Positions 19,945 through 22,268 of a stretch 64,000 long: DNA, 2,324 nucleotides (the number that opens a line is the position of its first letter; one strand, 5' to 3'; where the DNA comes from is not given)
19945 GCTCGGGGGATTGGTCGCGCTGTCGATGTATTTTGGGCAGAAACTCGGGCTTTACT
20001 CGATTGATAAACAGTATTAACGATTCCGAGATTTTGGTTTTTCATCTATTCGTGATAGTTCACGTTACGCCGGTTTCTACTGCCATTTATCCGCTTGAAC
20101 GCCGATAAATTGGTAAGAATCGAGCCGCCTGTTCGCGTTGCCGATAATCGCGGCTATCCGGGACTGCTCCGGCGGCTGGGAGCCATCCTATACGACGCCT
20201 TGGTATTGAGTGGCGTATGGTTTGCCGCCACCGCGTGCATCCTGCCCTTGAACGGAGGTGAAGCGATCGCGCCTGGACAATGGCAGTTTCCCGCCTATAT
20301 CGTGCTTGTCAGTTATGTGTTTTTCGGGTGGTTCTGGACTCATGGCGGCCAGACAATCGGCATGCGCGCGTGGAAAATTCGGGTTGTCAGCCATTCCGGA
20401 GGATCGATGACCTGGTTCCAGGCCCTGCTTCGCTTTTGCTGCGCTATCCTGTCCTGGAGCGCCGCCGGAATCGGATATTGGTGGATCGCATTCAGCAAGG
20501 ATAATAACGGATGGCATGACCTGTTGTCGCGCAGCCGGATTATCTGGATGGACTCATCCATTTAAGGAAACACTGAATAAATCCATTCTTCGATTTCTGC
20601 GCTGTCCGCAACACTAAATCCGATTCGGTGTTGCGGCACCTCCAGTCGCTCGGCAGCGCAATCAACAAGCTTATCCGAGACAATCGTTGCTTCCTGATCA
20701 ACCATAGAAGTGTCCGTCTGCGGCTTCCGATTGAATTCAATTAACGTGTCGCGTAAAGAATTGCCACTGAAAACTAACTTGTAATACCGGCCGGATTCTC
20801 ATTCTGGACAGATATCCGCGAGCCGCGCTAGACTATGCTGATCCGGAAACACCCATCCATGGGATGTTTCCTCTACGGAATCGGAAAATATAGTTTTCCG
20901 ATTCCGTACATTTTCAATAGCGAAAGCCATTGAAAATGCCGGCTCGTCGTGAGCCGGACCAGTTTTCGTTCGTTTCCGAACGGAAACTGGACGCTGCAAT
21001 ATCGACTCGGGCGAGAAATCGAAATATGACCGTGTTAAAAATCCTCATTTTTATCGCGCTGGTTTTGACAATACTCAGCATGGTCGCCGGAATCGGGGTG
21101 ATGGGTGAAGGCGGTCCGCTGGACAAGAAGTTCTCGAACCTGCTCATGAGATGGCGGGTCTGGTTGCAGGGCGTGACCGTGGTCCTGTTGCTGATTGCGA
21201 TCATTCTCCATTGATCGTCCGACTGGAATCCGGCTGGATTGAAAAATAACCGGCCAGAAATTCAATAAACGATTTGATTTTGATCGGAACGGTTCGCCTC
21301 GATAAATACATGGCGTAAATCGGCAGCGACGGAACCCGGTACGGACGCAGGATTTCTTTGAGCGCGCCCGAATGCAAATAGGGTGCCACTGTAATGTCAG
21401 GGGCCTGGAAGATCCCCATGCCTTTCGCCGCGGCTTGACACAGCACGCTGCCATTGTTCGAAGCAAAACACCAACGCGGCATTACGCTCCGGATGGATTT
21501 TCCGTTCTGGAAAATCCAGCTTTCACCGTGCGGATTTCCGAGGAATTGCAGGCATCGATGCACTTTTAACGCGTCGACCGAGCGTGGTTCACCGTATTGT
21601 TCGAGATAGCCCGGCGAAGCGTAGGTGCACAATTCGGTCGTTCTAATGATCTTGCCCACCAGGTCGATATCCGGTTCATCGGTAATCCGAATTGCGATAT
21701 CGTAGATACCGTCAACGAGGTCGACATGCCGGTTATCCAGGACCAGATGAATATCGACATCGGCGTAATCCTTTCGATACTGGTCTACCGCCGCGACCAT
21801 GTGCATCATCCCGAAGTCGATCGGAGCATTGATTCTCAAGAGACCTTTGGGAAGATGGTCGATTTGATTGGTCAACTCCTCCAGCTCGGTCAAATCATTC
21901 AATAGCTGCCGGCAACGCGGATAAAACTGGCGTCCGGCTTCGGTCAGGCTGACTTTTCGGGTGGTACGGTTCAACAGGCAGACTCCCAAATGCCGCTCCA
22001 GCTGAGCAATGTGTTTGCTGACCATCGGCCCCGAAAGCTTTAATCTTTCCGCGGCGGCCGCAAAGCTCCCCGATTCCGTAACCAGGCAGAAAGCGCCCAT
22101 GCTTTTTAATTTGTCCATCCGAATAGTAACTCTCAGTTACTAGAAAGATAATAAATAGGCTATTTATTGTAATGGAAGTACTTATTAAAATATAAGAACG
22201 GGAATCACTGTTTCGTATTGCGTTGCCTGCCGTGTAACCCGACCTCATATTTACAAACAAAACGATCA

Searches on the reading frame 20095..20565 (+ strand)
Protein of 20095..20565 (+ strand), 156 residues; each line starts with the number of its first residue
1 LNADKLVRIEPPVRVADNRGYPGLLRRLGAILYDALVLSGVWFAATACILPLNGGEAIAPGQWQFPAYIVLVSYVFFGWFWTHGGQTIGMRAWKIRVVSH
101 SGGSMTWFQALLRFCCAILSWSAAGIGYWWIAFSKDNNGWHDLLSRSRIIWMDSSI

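Call 70: search_protein_families(library=pfam, proteins=[window:20095-20565:+], max_evalue=0.001)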
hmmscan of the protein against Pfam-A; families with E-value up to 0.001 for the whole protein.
window:20095-20565:+ (156 aa): 1 family
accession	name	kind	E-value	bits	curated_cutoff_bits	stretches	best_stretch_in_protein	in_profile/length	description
PF06271.18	RDD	-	5.2e-23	82.3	24.1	1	21-145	1-136/137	RDD family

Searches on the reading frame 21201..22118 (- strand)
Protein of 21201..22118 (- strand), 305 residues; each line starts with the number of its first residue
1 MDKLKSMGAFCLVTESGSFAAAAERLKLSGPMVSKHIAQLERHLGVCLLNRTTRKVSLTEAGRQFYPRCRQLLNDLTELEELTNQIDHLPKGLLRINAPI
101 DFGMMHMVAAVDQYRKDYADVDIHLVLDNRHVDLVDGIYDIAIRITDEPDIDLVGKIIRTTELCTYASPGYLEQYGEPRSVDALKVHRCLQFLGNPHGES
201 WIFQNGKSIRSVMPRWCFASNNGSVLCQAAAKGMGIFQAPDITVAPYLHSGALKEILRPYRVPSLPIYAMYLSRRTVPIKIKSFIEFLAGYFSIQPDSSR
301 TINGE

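Call 70: search_protein_families(library=pfam, proteins=[window:21201-22118:-], max_evalue=0.001)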
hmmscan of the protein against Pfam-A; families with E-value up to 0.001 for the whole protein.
window:21201-22118:- (305 aa): 2 families
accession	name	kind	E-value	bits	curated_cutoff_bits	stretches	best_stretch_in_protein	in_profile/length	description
PF03466.25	LysR_substrate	-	7.8e-32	110.8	28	1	89-290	3-206/209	LysR substrate binding domain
PF00126.33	HTH_1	-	1.8e-20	73.1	26.6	1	5-63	2-60/60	Bacterial regulatory helix-turn-helix protein, lysR family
